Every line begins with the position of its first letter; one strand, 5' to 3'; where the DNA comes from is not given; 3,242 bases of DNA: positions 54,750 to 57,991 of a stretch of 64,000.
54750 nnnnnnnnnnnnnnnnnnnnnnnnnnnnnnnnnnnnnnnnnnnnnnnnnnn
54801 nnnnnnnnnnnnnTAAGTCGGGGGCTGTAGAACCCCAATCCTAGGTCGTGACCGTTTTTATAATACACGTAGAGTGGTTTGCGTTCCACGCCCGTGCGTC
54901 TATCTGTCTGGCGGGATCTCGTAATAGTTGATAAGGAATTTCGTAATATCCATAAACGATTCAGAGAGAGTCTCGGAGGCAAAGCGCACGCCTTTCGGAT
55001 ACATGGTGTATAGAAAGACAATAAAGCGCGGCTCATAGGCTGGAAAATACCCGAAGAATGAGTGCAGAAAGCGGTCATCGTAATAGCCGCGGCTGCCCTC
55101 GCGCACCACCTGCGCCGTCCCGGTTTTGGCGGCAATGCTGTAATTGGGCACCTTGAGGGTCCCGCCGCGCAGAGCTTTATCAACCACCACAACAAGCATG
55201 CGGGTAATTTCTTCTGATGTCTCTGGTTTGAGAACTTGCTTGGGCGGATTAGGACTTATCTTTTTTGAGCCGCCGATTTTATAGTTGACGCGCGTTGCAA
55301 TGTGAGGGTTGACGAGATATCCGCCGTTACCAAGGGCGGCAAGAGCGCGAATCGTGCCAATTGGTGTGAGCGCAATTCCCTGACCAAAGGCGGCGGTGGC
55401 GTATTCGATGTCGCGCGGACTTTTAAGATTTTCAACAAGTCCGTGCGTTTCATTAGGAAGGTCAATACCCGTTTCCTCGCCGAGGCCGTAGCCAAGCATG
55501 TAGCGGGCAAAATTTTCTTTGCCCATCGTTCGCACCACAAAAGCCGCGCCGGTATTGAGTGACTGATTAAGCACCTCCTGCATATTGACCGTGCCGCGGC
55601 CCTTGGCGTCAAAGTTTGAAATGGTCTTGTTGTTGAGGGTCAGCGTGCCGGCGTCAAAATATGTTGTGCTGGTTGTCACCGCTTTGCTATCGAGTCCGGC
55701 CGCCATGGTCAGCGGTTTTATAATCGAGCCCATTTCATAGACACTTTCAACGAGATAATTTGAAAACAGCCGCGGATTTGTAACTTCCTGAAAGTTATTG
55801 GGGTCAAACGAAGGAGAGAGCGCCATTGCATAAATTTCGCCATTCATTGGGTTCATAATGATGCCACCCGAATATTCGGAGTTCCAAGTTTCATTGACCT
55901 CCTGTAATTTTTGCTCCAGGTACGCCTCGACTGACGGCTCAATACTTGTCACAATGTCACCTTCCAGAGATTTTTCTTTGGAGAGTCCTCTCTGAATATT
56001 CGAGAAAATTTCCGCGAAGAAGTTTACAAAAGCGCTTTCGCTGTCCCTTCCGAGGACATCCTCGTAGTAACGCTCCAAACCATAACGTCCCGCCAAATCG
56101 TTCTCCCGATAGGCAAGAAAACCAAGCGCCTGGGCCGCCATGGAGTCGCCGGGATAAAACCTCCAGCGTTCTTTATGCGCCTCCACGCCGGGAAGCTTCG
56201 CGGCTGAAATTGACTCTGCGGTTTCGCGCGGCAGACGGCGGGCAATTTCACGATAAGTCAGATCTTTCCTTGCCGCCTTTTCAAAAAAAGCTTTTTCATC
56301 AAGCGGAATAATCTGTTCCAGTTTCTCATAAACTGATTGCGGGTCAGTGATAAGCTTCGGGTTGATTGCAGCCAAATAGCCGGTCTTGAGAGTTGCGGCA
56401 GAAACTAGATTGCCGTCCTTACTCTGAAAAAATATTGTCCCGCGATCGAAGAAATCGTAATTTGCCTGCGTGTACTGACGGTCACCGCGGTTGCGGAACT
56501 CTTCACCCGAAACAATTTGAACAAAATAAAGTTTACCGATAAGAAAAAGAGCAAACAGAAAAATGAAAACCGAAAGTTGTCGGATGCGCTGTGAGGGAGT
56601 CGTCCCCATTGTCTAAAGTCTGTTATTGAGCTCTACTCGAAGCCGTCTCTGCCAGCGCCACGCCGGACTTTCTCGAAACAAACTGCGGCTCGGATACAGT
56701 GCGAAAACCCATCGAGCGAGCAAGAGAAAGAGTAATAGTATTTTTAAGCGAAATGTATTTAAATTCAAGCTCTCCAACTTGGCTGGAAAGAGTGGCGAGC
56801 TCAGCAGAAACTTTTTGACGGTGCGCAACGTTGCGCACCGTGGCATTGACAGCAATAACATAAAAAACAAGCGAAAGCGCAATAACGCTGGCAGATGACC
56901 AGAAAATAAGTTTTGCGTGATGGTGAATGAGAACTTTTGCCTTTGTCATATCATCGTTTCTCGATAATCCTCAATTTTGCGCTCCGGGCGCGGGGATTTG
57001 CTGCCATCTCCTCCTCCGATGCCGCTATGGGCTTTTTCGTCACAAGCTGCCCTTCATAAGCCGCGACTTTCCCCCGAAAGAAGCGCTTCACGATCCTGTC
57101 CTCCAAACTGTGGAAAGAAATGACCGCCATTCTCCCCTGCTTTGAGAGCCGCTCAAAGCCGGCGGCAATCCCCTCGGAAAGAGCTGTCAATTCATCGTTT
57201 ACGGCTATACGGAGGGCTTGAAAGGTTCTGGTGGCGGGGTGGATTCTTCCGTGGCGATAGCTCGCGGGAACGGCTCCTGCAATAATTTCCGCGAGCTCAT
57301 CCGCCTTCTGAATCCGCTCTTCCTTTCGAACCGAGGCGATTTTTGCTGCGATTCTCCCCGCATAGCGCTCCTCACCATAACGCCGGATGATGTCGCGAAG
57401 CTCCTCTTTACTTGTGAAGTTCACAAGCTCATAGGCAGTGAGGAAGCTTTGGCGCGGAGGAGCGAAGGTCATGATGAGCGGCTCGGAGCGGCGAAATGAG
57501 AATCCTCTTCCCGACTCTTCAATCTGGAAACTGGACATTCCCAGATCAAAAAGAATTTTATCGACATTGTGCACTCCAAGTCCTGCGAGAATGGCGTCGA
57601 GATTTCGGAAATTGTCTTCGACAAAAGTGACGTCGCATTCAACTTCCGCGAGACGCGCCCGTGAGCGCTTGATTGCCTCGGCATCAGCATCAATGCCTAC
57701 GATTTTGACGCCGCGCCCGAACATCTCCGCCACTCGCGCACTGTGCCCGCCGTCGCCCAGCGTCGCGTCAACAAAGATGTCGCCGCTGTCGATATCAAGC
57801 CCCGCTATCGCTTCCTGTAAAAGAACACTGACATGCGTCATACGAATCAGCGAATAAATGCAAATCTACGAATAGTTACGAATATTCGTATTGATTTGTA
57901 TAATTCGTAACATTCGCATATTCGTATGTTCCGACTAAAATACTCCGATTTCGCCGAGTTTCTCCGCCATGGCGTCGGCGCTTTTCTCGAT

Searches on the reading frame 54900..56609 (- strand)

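Call 63: search_protein_families(library=pfam, proteins=[window:54900-56609:-], max_evalue=0.0001)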
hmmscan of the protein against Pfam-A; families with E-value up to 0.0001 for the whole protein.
window:54900-56609:- (569 aa): 2 families
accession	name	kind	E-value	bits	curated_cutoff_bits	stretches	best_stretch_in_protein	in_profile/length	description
PF00905.27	Transpeptidase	-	6.1e-66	223.1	22.1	1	250-545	4-286/299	Penicillin binding protein transpeptidase domain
PF03717.20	PBP_dimer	-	6.6e-09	36.9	24.4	1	72-186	18-158/180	Penicillin-binding Protein dimerisation domain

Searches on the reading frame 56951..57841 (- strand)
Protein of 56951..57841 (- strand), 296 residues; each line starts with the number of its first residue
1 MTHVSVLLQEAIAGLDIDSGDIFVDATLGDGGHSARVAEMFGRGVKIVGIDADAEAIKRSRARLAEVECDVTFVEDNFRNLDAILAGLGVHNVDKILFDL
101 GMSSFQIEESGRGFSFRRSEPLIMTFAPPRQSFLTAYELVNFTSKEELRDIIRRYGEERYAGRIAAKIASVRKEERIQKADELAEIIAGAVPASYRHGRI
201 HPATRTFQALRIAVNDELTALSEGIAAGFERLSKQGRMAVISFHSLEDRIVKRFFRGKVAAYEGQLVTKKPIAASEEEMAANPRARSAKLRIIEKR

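Call 63: search_protein_families(library=pfam, proteins=[window:56951-57841:-], max_evalue=0.0001)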
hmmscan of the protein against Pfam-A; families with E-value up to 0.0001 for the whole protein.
window:56951-57841:- (296 aa): 4 families
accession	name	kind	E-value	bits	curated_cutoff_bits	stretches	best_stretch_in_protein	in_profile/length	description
PF01795.25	Methyltransf_5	-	8.2e-99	331.4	27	1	2-295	3-308/309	MraW methylase family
PF13649.12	Methyltransf_25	-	6.7e-06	27.2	27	1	24-82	2-59/97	Methyltransferase domain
PF13847.12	Methyltransf_31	-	1.3e-05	25.4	27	1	18-96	2-78/145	Methyltransferase domain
PF01189.24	Methyltr_RsmB-F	-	4.5e-05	23.6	27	1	15-136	4-123/199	16S rRNA methyltransferase RsmB/F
